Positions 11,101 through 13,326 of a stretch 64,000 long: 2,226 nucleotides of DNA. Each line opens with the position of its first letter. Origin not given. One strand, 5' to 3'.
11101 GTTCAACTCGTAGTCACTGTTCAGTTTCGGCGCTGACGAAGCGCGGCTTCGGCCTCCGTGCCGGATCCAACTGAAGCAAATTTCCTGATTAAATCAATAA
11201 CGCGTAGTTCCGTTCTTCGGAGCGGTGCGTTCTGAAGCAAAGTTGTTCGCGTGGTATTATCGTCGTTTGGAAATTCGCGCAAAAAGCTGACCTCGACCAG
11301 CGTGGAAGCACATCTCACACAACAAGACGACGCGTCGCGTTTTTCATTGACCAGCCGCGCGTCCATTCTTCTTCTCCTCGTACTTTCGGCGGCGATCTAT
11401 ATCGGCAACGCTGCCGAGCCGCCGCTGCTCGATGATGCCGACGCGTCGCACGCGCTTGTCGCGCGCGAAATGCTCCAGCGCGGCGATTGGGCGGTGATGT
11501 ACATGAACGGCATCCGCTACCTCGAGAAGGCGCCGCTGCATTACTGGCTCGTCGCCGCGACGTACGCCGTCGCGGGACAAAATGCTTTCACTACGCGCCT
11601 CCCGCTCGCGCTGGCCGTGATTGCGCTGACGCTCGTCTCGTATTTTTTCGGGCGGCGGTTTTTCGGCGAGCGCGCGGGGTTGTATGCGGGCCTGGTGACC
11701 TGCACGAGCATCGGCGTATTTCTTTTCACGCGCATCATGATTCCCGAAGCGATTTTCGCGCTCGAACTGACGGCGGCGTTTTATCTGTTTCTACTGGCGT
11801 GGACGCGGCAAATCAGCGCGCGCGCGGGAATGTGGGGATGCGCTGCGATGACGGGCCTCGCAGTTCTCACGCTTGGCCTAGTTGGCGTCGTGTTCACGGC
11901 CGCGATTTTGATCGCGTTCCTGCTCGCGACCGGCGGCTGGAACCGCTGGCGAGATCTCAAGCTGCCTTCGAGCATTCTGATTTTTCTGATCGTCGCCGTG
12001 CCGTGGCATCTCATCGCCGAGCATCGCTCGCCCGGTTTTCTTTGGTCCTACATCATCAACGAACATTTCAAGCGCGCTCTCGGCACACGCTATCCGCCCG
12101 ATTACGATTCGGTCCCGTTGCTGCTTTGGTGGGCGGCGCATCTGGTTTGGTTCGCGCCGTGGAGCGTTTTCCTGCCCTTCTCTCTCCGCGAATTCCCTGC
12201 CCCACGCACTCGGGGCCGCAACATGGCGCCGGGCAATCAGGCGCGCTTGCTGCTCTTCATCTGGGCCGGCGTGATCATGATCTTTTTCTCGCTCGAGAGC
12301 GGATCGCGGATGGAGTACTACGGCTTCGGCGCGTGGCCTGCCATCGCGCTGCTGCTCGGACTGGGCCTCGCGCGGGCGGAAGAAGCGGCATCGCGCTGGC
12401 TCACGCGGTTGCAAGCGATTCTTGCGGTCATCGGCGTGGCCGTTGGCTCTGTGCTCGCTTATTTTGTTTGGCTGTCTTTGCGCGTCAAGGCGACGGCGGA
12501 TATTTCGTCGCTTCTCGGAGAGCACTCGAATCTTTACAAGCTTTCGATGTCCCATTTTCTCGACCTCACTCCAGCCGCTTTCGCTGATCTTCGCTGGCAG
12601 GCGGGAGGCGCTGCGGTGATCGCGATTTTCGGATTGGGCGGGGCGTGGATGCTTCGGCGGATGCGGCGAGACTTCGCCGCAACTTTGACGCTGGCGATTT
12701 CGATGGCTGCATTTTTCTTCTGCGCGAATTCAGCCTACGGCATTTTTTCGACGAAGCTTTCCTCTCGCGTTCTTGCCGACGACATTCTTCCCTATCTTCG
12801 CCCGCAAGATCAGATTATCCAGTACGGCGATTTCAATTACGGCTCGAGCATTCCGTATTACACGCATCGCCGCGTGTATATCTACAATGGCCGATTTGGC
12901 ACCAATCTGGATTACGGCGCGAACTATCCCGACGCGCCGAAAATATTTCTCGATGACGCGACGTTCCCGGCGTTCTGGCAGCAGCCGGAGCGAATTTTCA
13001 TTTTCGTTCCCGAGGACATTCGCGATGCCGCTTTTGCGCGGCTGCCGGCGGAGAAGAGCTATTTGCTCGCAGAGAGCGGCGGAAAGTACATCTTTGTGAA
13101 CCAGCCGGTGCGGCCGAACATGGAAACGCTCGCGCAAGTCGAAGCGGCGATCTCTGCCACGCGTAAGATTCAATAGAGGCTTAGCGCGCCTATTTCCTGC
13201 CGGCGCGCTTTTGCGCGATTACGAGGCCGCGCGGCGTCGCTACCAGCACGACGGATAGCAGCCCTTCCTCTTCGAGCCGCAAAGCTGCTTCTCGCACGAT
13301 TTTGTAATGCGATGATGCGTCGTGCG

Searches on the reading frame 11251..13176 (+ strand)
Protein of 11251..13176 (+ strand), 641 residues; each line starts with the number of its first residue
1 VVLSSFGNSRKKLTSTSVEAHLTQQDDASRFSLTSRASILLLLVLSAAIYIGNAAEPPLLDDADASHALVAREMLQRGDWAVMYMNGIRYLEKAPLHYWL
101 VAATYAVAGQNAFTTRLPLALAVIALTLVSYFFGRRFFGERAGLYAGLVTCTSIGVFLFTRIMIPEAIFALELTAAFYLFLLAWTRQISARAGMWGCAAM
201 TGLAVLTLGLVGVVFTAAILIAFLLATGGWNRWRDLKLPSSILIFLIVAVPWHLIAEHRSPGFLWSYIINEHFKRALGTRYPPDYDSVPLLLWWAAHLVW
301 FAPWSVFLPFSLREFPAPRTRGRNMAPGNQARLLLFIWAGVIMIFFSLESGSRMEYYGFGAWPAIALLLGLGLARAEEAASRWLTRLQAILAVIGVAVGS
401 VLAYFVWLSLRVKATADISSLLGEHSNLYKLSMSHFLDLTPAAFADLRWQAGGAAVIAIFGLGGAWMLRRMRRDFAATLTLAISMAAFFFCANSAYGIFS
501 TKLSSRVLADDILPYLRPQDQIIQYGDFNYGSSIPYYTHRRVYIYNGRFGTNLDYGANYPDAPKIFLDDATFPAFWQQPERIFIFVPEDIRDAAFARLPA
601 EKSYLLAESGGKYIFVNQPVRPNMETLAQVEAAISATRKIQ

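Call 76: search_protein_families(library=pfam, proteins=[window:11251-13176:+], max_evalue=0.0001)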
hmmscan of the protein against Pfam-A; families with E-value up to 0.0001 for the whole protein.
window:11251-13176:+ (641 aa): 1 family
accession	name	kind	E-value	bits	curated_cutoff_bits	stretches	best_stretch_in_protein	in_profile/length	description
PF13231.12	PMT_2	-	1.2e-14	55.3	26.1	1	93-252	2-157/160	Dolichyl-phosphate-mannose-protein mannosyltransferase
